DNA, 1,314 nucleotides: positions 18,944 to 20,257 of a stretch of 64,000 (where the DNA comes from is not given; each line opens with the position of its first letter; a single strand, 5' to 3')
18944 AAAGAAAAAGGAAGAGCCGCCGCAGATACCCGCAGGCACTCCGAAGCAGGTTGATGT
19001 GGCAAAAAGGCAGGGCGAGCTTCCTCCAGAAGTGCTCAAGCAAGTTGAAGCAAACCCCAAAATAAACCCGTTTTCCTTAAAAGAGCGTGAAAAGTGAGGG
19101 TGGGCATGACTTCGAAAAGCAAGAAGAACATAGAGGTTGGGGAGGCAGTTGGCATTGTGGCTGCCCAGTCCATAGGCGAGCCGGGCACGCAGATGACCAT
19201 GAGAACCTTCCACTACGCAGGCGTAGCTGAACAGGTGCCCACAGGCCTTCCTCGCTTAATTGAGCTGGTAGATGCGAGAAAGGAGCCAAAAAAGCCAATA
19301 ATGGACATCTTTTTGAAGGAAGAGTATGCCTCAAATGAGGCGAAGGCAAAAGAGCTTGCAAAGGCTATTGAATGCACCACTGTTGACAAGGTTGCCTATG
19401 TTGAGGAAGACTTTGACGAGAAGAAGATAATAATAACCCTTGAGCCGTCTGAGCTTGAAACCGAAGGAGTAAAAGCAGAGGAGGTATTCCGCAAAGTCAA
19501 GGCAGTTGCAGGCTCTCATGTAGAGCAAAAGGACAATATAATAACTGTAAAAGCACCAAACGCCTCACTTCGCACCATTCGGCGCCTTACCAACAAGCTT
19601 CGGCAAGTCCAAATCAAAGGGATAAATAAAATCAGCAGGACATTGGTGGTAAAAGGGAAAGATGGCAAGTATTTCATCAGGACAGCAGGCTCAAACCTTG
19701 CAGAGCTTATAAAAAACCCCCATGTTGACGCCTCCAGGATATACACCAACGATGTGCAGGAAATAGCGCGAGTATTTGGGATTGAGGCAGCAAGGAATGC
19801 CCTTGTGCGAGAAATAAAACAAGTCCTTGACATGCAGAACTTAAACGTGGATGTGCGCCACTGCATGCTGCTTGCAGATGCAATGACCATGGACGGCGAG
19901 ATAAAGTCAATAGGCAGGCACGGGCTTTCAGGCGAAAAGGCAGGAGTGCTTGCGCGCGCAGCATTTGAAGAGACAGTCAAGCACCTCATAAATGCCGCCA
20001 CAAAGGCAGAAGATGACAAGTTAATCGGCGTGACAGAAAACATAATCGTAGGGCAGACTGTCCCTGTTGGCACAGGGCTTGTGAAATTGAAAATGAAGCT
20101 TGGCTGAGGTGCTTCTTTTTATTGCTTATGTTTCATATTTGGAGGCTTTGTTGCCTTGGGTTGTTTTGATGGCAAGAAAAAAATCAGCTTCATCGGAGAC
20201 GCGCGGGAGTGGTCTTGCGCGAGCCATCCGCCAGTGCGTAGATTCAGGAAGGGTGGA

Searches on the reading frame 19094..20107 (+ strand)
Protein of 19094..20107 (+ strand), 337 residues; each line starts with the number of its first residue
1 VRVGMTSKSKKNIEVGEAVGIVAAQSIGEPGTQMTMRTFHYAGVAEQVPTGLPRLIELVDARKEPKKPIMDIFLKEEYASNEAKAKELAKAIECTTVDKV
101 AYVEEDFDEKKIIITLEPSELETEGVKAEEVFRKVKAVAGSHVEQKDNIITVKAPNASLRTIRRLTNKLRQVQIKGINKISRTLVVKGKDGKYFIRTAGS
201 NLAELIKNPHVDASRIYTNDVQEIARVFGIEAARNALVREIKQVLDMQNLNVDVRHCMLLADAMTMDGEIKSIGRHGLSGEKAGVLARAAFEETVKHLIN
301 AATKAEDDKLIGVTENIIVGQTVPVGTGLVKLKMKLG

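Call 91: search_protein_families(library=pfam, proteins=[window:19094-20107:+], max_evalue=0.001)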
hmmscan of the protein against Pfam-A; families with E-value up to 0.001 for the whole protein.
window:19094-20107:+ (337 aa): 1 family
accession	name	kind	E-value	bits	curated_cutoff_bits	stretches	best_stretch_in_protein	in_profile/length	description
PF04998.22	RNA_pol_Rpb1_5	-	1.4e-53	182.5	28.5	1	12-284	67-265/267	RNA polymerase Rpb1, domain 5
